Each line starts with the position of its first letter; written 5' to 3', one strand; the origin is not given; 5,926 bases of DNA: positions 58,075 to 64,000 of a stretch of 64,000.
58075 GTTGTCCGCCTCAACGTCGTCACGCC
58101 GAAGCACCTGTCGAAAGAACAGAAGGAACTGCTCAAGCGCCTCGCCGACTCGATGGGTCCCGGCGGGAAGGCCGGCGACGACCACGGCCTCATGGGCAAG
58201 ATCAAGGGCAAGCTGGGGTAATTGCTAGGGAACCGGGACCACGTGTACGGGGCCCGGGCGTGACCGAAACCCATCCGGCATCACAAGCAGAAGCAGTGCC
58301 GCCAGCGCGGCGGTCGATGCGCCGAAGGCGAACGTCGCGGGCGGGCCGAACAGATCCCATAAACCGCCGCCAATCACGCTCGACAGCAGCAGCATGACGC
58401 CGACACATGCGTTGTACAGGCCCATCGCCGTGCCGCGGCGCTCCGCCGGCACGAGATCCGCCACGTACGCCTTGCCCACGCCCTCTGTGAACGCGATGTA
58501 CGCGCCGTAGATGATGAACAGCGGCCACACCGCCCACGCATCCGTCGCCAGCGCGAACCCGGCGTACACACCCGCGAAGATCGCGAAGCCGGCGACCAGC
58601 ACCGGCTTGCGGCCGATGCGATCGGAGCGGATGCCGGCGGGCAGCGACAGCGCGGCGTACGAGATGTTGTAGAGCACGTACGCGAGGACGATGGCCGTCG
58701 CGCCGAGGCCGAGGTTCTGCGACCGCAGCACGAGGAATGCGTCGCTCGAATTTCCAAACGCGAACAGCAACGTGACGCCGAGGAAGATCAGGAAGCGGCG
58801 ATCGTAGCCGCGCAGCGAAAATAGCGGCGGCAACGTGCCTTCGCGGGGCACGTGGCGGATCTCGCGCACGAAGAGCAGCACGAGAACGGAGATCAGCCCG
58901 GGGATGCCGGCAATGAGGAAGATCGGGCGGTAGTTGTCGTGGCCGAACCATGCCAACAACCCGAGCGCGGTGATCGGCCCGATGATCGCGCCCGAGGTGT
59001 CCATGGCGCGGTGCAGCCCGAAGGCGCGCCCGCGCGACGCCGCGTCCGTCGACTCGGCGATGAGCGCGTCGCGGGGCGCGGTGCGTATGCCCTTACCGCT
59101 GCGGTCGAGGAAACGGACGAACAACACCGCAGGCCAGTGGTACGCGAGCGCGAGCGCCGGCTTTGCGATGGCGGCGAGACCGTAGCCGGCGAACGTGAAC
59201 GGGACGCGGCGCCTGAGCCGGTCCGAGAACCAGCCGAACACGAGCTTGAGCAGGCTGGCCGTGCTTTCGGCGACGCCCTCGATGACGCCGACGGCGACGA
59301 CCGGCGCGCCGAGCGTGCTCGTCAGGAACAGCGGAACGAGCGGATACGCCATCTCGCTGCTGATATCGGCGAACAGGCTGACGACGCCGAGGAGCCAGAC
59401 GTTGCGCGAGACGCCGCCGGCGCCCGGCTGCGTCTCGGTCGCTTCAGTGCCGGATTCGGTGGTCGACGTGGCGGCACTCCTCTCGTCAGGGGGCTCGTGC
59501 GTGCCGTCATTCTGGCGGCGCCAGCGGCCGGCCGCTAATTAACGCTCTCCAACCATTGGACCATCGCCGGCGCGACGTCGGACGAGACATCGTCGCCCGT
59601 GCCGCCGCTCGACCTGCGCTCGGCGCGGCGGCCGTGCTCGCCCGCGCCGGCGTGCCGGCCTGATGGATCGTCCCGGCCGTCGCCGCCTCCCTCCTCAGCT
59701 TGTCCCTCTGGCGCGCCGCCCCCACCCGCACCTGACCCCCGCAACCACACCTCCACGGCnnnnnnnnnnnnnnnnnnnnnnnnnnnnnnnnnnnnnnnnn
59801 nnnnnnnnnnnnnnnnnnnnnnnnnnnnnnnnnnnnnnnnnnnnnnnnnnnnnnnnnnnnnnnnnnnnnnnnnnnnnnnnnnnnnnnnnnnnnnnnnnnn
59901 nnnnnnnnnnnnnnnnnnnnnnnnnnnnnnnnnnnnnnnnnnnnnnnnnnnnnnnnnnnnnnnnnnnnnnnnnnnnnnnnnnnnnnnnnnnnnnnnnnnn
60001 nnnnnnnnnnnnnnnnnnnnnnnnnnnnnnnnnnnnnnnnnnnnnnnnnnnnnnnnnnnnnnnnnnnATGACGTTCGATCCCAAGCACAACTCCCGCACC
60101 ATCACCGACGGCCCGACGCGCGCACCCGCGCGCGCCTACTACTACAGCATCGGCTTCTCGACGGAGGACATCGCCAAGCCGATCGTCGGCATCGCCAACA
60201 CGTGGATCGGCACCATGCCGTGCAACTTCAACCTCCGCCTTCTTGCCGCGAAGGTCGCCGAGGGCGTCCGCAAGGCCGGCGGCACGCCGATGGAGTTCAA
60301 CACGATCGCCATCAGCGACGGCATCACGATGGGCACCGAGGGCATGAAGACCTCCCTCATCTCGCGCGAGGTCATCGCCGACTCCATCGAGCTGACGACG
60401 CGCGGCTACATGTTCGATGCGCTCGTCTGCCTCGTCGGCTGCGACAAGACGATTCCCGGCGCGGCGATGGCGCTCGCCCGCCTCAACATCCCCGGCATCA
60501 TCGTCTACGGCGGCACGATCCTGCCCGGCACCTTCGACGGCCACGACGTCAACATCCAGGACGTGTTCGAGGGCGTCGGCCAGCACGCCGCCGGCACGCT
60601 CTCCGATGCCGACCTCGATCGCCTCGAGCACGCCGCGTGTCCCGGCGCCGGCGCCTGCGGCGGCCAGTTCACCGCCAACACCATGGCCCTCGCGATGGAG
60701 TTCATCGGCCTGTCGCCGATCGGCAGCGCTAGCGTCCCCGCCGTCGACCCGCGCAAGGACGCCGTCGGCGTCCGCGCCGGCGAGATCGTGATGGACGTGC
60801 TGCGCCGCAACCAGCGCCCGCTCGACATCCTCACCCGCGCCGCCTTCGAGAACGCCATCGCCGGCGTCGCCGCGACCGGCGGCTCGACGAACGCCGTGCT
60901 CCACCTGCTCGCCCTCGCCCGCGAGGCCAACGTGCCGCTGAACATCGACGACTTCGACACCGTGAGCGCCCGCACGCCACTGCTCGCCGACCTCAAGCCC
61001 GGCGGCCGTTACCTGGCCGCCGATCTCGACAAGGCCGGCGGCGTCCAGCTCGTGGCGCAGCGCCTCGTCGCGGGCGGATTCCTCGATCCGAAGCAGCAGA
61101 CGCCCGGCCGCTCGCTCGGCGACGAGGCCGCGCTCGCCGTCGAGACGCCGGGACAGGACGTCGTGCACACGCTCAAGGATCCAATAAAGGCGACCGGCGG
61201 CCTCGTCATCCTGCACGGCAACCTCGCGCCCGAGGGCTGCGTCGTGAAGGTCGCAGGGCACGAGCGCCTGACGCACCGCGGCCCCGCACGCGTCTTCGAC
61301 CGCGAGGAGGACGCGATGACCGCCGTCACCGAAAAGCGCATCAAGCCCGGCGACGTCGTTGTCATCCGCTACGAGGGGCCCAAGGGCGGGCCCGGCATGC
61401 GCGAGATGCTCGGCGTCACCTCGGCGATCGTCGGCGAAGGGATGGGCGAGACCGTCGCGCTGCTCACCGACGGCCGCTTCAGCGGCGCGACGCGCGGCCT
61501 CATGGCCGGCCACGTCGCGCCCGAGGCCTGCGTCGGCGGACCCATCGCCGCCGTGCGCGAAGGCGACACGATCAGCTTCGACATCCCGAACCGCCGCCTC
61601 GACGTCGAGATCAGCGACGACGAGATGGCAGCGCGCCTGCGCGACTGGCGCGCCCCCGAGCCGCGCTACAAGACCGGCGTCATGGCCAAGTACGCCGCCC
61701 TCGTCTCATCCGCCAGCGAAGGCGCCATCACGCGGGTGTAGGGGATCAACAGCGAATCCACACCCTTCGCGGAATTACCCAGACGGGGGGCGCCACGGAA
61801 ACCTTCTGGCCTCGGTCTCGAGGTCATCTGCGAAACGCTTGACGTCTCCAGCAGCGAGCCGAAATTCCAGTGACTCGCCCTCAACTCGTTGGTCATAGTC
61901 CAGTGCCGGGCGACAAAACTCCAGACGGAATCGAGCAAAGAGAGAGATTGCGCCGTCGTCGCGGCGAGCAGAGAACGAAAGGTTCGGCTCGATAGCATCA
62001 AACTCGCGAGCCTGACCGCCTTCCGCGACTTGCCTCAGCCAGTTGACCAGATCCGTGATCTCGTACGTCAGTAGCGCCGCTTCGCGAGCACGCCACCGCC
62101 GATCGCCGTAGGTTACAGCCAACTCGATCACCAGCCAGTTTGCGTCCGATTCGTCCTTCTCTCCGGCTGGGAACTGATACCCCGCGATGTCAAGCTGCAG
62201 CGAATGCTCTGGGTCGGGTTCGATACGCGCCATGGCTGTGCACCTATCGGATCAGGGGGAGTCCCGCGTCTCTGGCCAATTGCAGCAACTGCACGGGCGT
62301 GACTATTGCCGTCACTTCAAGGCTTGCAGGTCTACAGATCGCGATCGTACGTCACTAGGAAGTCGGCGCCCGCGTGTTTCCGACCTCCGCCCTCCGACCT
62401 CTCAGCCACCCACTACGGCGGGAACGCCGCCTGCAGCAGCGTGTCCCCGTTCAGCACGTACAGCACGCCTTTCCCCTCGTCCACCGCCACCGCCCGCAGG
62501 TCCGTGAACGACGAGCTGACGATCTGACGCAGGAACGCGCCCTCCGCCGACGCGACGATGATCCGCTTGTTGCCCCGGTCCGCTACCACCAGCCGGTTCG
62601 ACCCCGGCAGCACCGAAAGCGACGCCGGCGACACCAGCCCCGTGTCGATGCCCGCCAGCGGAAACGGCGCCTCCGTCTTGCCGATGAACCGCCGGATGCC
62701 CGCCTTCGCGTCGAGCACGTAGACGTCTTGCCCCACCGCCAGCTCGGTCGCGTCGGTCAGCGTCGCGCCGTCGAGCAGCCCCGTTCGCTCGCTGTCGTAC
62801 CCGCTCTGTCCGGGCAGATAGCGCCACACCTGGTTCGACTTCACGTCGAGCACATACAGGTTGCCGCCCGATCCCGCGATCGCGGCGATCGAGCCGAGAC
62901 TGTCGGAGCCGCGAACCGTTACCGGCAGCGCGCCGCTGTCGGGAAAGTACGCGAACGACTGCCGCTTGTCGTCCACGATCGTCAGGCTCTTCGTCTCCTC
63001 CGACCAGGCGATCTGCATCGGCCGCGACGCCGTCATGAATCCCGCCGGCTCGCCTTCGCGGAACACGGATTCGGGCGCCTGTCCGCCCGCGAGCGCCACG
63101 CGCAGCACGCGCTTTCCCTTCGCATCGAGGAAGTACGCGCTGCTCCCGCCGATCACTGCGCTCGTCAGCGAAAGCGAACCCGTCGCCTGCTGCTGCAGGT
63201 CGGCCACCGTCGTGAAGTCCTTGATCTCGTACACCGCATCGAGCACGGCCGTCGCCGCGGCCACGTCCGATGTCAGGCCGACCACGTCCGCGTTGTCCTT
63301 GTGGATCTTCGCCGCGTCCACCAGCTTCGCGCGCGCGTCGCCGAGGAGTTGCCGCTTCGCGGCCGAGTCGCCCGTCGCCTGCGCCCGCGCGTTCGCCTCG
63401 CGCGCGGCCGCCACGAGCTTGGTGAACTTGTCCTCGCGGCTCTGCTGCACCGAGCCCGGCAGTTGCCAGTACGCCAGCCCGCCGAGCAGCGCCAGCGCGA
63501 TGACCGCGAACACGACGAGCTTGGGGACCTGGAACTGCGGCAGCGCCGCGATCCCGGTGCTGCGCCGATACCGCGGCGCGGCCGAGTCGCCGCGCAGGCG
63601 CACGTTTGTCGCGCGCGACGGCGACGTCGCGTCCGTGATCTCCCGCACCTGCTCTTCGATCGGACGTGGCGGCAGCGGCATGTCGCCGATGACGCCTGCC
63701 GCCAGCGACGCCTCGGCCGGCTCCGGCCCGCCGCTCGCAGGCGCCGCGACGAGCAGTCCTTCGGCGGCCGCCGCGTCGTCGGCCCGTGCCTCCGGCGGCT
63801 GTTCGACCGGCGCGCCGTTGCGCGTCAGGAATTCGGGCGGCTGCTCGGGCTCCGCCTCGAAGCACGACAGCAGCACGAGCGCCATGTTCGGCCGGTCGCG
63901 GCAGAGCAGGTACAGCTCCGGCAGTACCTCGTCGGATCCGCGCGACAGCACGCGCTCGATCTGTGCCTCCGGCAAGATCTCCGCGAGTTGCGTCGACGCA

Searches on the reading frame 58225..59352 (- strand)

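Call 36: search_protein_families(library=pfam, proteins=[window:58225-59352:-], max_evalue=0.0001)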
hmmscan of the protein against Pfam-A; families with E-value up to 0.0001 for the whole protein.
window:58225-59352:- (375 aa): 3 families
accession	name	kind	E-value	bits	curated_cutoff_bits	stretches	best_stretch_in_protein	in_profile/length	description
PF07690.21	MFS_1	-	7.9e-46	157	33.4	2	2-201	15-218/347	Major Facilitator Superfamily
PF00083.30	Sugar_tr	-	1.4e-10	41.1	22.3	1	37-164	64-193/452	Sugar (and other) transporter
PF12832.13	MFS_1_like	-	5.5e-08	32.7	25.2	1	3-343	19-373/373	MFS_1 like family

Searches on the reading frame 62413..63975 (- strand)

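Call 36: search_protein_families(library=pfam, proteins=[window:62413-63975:-], max_evalue=0.0001)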
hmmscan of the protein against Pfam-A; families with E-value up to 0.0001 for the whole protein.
window:62413-63975:- (520 aa): 1 family
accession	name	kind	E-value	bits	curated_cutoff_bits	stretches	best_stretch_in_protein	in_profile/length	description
PF01436.27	NHL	-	8e-07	29.2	20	0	449-473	3-26/28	NHL repeat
